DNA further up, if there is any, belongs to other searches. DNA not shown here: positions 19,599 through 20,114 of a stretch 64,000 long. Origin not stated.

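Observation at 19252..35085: Dispersed CAGAT-rich repeat: split in an intergenic region beside an excisionase-like gene, contiguous inside the argS coding sequence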

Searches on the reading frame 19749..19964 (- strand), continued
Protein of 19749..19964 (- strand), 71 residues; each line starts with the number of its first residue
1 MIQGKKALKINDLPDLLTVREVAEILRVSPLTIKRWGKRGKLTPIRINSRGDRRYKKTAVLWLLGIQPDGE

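Call 74: get_annotated_region(hit=H2, flank=700)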
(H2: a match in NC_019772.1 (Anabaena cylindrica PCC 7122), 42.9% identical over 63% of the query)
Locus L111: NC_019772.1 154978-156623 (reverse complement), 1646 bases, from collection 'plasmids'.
description: Anabaena cylindrica PCC 7122 plasmid pANACY.01, complete sequence
organism: Anabaena cylindrica PCC 7122 (NCBI taxid 272123)
taxonomy: Bacteria; Cyanobacteriota; Cyanophyceae; Nostocales; Nostocaceae; Anabaena; Anabaena cylindrica; Anabaena cylindrica PCC 7122
host: -; source: water, most likely pond; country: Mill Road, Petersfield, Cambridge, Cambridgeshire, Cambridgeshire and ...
typing (MOB-suite, as given by PLSDB): conjugative; replicon rep_cluster_345; relaxase MOBP; mating-pair formation MPF_T
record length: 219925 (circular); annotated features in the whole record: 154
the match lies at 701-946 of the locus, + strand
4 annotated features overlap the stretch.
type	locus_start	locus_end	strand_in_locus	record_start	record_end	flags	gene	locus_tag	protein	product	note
CDS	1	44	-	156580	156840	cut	-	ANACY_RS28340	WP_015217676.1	hypothetical protein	-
CDS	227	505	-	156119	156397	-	cas2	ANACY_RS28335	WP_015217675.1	CRISPR-associated endonuclease Cas2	GO:0043571 - maintenance of CRISPR repeat elements [Evidence IEA]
CDS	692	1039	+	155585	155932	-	-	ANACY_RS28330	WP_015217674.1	four helix bundle protein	-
CDS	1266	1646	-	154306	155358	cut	cas1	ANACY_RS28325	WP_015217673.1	CRISPR-associated endonuclease Cas1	GO:0043571 - maintenance of CRISPR repeat elements [Evidence IEA]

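Call 75: get_annotated_region(hit=H4, flank=700)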
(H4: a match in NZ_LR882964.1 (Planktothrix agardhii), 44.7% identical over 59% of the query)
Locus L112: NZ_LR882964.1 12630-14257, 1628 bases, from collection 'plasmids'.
description: Planktothrix agardhii strain No.66 plasmid p1
organism: Planktothrix agardhii (NCBI taxid 1160)
taxonomy: Bacteria; Cyanobacteriota; Cyanophyceae; Oscillatoriales; Microcoleaceae; Planktothrix; Planktothrix agardhii
host: -; source: -; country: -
typing (MOB-suite, as given by PLSDB): non-mobilizable
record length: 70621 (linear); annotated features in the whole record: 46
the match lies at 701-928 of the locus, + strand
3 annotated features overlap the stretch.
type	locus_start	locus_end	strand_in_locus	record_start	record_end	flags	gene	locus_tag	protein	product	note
CDS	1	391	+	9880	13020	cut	drmD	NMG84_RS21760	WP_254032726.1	DISARM system SNF2-like helicase DrmD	-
CDS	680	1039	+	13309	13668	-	-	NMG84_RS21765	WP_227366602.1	four helix bundle protein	-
CDS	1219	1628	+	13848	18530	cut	-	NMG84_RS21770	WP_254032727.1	type IIL restriction-modification enzyme MmeI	-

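Call 76: get_annotated_region(hit=H7, flank=700)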
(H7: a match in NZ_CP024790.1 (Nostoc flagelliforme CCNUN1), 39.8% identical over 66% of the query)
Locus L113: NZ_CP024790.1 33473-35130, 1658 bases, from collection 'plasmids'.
description: Nostoc flagelliforme CCNUN1 plasmid pNFSY05, complete sequence
organism: Nostoc flagelliforme CCNUN1 (NCBI taxid 2038116)
taxonomy: Bacteria; Cyanobacteriota; Cyanophyceae; Nostocales; Nostocaceae; Nostoc; Nostoc flagelliforme; Nostoc flagelliforme CCNUN1
host: -; source: cell culture,desert soil; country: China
typing (MOB-suite, as given by PLSDB): non-mobilizable; replicon rep_cluster_317
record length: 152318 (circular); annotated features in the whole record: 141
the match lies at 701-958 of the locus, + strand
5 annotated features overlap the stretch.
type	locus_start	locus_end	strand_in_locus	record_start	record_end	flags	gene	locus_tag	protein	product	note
CDS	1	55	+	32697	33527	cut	-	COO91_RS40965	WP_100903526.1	hypothetical protein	-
CDS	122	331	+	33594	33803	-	-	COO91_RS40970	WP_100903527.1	hypothetical protein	-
CDS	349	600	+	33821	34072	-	-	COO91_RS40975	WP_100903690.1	hypothetical protein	-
CDS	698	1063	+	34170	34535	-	-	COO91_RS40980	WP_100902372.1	four helix bundle protein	-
CDS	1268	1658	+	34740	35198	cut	-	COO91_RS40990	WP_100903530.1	DUF1392 domain-containing protein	-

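Call 77: get_annotated_region(hit=H10, flank=700)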
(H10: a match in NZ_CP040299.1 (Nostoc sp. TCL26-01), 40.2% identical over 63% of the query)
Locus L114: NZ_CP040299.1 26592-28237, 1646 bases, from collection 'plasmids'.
description: Nostoc sp. TCL26-01 plasmid pTCL26-01_B, complete sequence
organism: Nostoc sp. TCL26-01 (NCBI taxid 2576904)
taxonomy: Bacteria; Cyanobacteriota; Cyanophyceae; Nostocales; Nostocaceae; Nostoc; Nostoc sp. TCL26-01
host: -; source: Leiosporoceros dussii,pure culture; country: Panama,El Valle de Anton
typing (MOB-suite, as given by PLSDB): mobilizable; relaxase MOBV
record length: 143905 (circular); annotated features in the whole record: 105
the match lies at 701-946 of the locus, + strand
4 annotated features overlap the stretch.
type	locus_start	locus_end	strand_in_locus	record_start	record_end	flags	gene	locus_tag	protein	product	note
CDS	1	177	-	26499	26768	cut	-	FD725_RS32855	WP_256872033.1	hypothetical protein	-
CDS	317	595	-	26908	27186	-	cas2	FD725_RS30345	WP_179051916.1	CRISPR-associated endonuclease Cas2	GO:0043571 - maintenance of CRISPR repeat elements [Evidence IEA]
CDS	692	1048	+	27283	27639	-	-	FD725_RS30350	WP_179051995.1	four helix bundle protein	-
CDS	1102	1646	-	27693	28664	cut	cas1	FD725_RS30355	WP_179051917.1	CRISPR-associated endonuclease Cas1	GO:0043571 - maintenance of CRISPR repeat elements [Evidence IEA]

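Call 78: get_annotated_region(hit=H13, flank=700)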
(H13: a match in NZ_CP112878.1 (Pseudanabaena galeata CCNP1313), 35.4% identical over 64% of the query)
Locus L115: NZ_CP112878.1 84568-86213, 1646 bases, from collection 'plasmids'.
description: Pseudanabaena galeata CCNP1313 plasmid pPg_04, complete sequence
organism: Pseudanabaena galeata CCNP1313 (NCBI taxid 2602720)
taxonomy: Bacteria; Cyanobacteriota; Cyanophyceae; Pseudanabaenales; Pseudanabaenaceae; Pseudanabaena; Pseudanabaena galeata; Pseudanabaena galeata CCNP1313
host: -; source: -; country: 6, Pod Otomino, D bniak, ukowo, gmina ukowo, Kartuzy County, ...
typing (MOB-suite, as given by PLSDB): mobilizable; relaxase MOBP
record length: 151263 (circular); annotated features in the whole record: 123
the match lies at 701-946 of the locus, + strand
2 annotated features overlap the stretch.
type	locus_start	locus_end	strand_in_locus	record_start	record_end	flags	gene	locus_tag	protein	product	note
CDS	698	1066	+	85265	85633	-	-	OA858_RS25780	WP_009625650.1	four helix bundle protein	-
CDS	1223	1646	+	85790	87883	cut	cas1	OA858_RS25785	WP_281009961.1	CRISPR-associated endonuclease Cas1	GO:0043571 - maintenance of CRISPR repeat elements [Evidence IEA]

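Call 79: get_annotated_region(hit=H1, flank=700)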
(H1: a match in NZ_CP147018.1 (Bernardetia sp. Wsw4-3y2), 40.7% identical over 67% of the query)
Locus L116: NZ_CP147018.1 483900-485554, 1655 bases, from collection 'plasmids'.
description: Bernardetia sp. Wsw4-3y2 plasmid plasmd1, complete sequence
organism: Bernardetia sp. Wsw4-3y2 (NCBI taxid 3127471)
taxonomy: Bacteria; Bacteroidota; Cytophagia; Cytophagales; Bernardetiaceae; Bernardetia; Bernardetia sp. Wsw4-3y2
host: -; source: Red alga,Red algae; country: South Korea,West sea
typing (MOB-suite, as given by PLSDB): non-mobilizable
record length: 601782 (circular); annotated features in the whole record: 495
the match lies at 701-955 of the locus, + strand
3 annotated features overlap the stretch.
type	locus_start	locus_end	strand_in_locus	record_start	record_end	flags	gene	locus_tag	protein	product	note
CDS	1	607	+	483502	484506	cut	-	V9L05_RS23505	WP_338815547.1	beta-ketoacyl-ACP synthase III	GO:0006633 - fatty acid biosynthetic process [Evidence IEA]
CDS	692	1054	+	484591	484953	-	-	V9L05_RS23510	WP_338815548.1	four helix bundle protein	-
CDS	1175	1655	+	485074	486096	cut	-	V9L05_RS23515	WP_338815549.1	M20/M25/M40 family metallo-hydrolase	-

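Call 80: get_annotated_region(hit=H11, flank=700)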
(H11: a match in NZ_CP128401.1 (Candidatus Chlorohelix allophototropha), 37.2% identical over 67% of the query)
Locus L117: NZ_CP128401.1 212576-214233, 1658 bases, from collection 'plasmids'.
description: Candidatus Chlorohelix allophototropha isolate L227-S17 plasmid unnamed1, complete sequence
organism: Candidatus Chlorohelix allophototropha (NCBI taxid 3003348)
taxonomy: Bacteria; Chloroflexota; Chloroflexia; Candidatus Chloroheliales; Candidatus Chloroheliaceae; Candidatus Chlorohelix; Candidatus Chlorohelix allophototropha
host: -; source: Single colony of Candidatus Chlorohelix allophototropha from a non-axenic enrichment (subculture 19.9); ...; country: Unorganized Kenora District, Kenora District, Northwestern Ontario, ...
typing (MOB-suite, as given by PLSDB): non-mobilizable
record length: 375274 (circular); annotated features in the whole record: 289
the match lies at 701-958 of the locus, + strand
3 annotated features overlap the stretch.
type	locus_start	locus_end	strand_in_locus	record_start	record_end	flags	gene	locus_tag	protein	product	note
CDS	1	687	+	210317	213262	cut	-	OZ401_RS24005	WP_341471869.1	helicase-related protein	-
CDS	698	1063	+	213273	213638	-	-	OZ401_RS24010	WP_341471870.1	four helix bundle protein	-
CDS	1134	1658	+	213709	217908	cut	-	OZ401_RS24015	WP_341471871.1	N-6 DNA methylase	GO:0006306 - DNA methylation [Evidence IEA]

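Call 81: get_annotated_region(hit=H14, flank=700)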
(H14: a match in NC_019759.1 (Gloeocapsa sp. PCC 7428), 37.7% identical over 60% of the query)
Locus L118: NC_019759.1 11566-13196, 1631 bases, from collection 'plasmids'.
description: Gloeocapsa sp. PCC 7428 plasmid pGLO7428.03, complete sequence
organism: Gloeocapsa sp. PCC 7428 (NCBI taxid 1173026)
taxonomy: Bacteria; Cyanobacteriota; Cyanophyceae; Chroococcales; Chroococcaceae; Gloeocapsa; Gloeocapsa sp. PCC 7428
host: -; source: -; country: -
typing (MOB-suite, as given by PLSDB): mobilizable; replicon rep_cluster_1726; relaxase MOBV
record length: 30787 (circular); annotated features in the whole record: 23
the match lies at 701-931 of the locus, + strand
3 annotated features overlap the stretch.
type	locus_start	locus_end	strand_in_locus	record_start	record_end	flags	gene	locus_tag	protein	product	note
CDS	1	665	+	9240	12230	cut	-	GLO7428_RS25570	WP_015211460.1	DUF1156 domain-containing protein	-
CDS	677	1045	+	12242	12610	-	-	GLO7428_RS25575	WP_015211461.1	four helix bundle protein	-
CDS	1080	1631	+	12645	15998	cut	-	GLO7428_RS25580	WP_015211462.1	Swt1 family HEPN domain-containing protein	-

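Call 97: find_homologous_proteins(query=window:19749-19964:-, max_evalue=1e-10)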
Query window:19749-19964:- (71 aa): 6489 proteins with E <= 1e-10 among 6519 candidates; the best 120 are listed.
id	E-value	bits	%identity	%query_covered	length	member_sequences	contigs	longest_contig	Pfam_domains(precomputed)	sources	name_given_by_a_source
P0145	4.7e-38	146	99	100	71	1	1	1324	PF12728.14,PF00376.30,PF13411.13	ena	-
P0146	9.1e-36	138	94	97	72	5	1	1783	PF12728.14,PF00376.30,PF13411.13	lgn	-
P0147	4.5e-35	136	99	94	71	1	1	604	PF12728.14,PF00376.30,PF13411.13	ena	-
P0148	3.4e-32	127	87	100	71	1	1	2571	PF12728.14,PF00376.30,PF13411.13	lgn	-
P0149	7.6e-32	126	67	89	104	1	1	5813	PF12728.14,PF00376.30,PF13411.13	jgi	-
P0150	2.3e-31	124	87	94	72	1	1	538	PF12728.14,PF00376.30,PF13411.13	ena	-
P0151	4.1e-31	124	83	100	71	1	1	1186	PF12728.14,PF00376.30,PF13411.13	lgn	-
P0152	9.9e-31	122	85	96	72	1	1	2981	PF12728.14,PF00376.30,PF13411.13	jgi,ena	-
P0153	1.5e-30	122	83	100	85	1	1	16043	PF12728.14,PF00376.30,PF13411.13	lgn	-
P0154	3.0e-30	121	90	89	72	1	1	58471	PF12728.14,PF00376.30,PF13411.13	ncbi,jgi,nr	ncbi:MAG TPA: MerR family transcriptional regulator [Alphaproteobacteria bacterium]|jgi:excisionase 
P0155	5.7e-30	120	82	100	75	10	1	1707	PF12728.14,PF00376.30,PF13411.13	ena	-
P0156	6.1e-30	120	85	87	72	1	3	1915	PF12728.14,PF00376.30,PF13411.13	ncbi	-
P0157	8.7e-30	119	81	99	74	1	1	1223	PF12728.14,PF00376.30,PF13411.13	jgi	jgi:excisionase family DNA binding protein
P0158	9.3e-30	119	86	93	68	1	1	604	PF12728.14,PF00376.30,PF13411.13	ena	-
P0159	9.5e-30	119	84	94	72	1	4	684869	PF12728.14,PF00376.30,PF13411.13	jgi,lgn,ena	jgi:excisionase family DNA binding protein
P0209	6.7e-29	117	81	99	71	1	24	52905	PF12728.14,PF00376.30,PF13411.13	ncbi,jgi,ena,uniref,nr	ncbi:MAG: hypothetical protein A2694_03325 [Candidatus Blackburnbacteria bacterium RIFCSPHIGHO2_01_F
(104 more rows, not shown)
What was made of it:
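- On Prophage or island attachment site with an excisionase: The HTH is a core CPR protein (call 97).
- The HTH is a core protein found in thousands of CPR genomes regardless of the element (call 97). The HTH is a core CPR gene (call 97).
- Tried and rejected: This was rejected, because it is a core protein conserved across Patescibacteria (call 97).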

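Call 98: find_encoding_contigs(protein=P0209, flank=3000, max_places=4)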
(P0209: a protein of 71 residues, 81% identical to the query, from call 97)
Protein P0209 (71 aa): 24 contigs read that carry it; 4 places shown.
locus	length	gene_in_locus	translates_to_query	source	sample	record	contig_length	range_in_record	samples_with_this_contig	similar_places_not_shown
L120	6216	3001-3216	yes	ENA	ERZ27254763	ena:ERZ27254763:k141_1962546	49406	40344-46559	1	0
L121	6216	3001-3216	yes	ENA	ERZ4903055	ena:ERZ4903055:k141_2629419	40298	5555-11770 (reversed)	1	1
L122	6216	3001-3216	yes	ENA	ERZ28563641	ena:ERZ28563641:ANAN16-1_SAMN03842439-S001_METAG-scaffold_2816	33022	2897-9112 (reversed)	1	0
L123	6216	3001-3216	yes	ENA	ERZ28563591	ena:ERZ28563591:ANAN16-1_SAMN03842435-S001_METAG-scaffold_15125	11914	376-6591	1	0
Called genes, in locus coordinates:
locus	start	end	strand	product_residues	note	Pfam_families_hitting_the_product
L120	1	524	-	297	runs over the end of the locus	PF08443:RimK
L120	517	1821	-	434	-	PF14397:ATPgrasp_ST, PF08443:RimK (faint), PF05618:RimB-like (faint)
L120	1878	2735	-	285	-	PF14402:7TM_transglut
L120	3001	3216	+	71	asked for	PF12728:HTH_17, PF00376:MerR (weak), PF13411:MerR_1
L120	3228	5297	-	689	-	-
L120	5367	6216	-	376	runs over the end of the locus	-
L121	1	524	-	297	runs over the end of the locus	PF08443:RimK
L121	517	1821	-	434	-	PF14397:ATPgrasp_ST, PF08443:RimK (faint), PF05618:RimB-like (faint)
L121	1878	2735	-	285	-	PF14402:7TM_transglut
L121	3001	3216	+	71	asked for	PF12728:HTH_17, PF00376:MerR (weak), PF13411:MerR_1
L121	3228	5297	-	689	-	-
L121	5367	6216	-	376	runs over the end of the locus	-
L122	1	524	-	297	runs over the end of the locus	PF08443:RimK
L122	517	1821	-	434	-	PF14397:ATPgrasp_ST, PF08443:RimK (faint), PF05618:RimB-like (faint)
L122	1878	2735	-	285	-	PF14402:7TM_transglut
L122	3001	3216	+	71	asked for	PF12728:HTH_17, PF00376:MerR (weak), PF13411:MerR_1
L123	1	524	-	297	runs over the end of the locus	PF08443:RimK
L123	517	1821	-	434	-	PF14397:ATPgrasp_ST, PF08443:RimK (faint), PF05618:RimB-like (faint)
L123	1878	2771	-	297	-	PF14402:7TM_transglut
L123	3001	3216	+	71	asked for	PF12728:HTH_17, PF00376:MerR (weak), PF13411:MerR_1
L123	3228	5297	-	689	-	-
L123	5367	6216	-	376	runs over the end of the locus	-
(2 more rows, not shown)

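Call 99: find_encoding_contigs(protein=P0153, flank=3000, max_places=2)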
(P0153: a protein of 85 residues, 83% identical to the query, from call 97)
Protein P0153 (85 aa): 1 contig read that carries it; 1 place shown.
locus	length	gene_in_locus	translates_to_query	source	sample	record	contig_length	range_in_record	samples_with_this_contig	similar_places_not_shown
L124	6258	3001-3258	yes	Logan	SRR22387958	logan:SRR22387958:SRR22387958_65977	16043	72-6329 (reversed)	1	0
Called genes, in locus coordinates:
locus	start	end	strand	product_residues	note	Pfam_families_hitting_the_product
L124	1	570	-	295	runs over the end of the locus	PF18030:Rimk_N (weak), PF14398:ATPgrasp_YheCD (faint), PF02655:ATP-grasp_3, PF08443:RimK, PF02955:GSH-S_ATP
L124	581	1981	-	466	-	PF14397:ATPgrasp_ST, PF02655:ATP-grasp_3 (faint), PF08443:RimK (weak), PF05618:RimB-like (faint)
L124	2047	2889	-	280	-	PF14402:7TM_transglut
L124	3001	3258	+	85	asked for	PF12728:HTH_17, PF00376:MerR (weak), PF13411:MerR_1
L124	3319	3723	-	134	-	PF05635:23S_rRNA_IVP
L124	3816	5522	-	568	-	-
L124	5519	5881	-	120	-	-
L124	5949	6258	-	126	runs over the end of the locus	?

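Call 100: predict_structure(alignment_id=A6)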
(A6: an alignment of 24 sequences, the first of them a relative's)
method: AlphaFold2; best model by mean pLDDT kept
length: 128 residues; sequences in the alignment: 24
mean_pLDDT: 95.1   pTM: 0.87
mean pLDDT of the five models: 95.1, 95.0, 94.7, 93.8, 93.6
residues with pLDDT >= 90: 120; 70-90: 4; 50-70: 2; < 50: 2
segments of 3 or more residues with pLDDT < 50: none
pLDDT, mean of each block of 10 residues (from residue 1): 83 98 98 97 98 95 97 98 96 96 98 97 83
secondary structure, 60 per line:
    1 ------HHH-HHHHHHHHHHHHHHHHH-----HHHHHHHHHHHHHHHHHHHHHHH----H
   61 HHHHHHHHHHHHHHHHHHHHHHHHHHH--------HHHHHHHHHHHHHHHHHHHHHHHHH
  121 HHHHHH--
elements in order: H11-27 H33-55 H60-87 H96-126
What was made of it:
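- On PF05635 / TIGR02436 four-helix-bundle: The AlphaFold model has pLDDT 95 and four helices (call 100).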

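Call 104: fold_search(model_id=the predicted structure, library=pdb)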
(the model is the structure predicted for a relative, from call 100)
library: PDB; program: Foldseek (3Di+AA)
matches with E <= 10: 460; with E <= 0.001: 0
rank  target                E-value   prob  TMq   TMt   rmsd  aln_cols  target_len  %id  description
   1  2gsc_D                2.5e-03  1.00  0.74  0.82   2.5       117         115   20  Crystal Structure of the Conserved Hypothetical Cytosolic Protein Xcc0516 from Xanthomonas campestris (released 2006-10-03)
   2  2gsc_A                6.3e-03  1.00  0.74  0.83   2.5       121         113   20  Crystal Structure of the Conserved Hypothetical Cytosolic Protein Xcc0516 from Xanthomonas campestris (released 2006-10-03)
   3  2gsc_E                8.6e-03  1.00  0.73  0.82   2.5       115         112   22  Crystal Structure of the Conserved Hypothetical Cytosolic Protein Xcc0516 from Xanthomonas campestris (released 2006-10-03)
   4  2rld_C                2.3e-02  1.00  0.71  0.78   2.3       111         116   21  CRYSTAL STRUCTURE OF A PROTEIN WITH UNKNOWN FUNCTION FROM S23 RIBOSOMAL PROTEIN FAMILY (BT_0352) FROM BACTEROIDES THET (released 2007-10-30)
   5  2rld_E                2.4e-02  1.00  0.71  0.83   2.1       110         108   21  CRYSTAL STRUCTURE OF A PROTEIN WITH UNKNOWN FUNCTION FROM S23 RIBOSOMAL PROTEIN FAMILY (BT_0352) FROM BACTEROIDES THET (released 2007-10-30)
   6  2rld_A                2.5e-02  1.00  0.62  0.69   3.4       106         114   22  CRYSTAL STRUCTURE OF A PROTEIN WITH UNKNOWN FUNCTION FROM S23 RIBOSOMAL PROTEIN FAMILY (BT_0352) FROM BACTEROIDES THET (released 2007-10-30)
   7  2rld_B                3.3e-02  1.00  0.70  0.79   2.5       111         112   22  CRYSTAL STRUCTURE OF A PROTEIN WITH UNKNOWN FUNCTION FROM S23 RIBOSOMAL PROTEIN FAMILY (BT_0352) FROM BACTEROIDES THET (released 2007-10-30)
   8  4dwl_E                2.7e-01  0.99  0.61  0.70   3.5       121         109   15  Avd molecule from Bordetella bacteriophage DGR (released 2013-02-27)
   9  7dgu                  3.0e-01  0.95  0.44  0.55   4.7       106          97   11  De novo designed protein H4A1R (released 2021-11-24)
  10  5vju                  3.2e-01  0.87  0.48  0.34   6.6       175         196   12  De Novo Photosynthetic Reaction Center Protein Variant Equipped with His-Tyr H-bond, Heme B, and Cd(II) ions (released 2018-04-25)
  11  8d9o                  3.3e-01  0.89  0.48  0.34   7.4       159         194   10  De Novo Photosynthetic Reaction Center Protein in Apo-State (released 2022-09-28)
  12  2c41_B                3.3e-01  0.80  0.40  0.34  17.2       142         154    9  X-ray structure of Dps from Thermosynechococcus elongatus (released 2006-10-11)
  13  8d9p                  3.5e-01  0.75  0.44  0.31   8.0       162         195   10  De Novo Photosynthetic Reaction Center Protein Equipped with Heme B and Mn(II) cations (released 2022-09-28)
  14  2c41_J                4.3e-01  0.72  0.40  0.34  17.2       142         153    9  X-ray structure of Dps from Thermosynechococcus elongatus (released 2006-10-11)
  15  8a3k                  5.6e-01  0.69  0.46  0.46   6.3       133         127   17  X-ray crystal structure of a de novo designed single-chain antiparallel 4-helix coiled-coil bundle, sc-apCC-4 (released 2022-10-05)
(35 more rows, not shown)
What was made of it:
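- On PF05635 / TIGR02436 four-helix-bundle: The top Foldseek hits are 2GSC (TM 0.74-0.83), 2RLD and 4DWL bAvd, with probability 0.99-1.0 (call 104).
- The protein model matches the pentameric S23p structures and bAvd (call 104).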
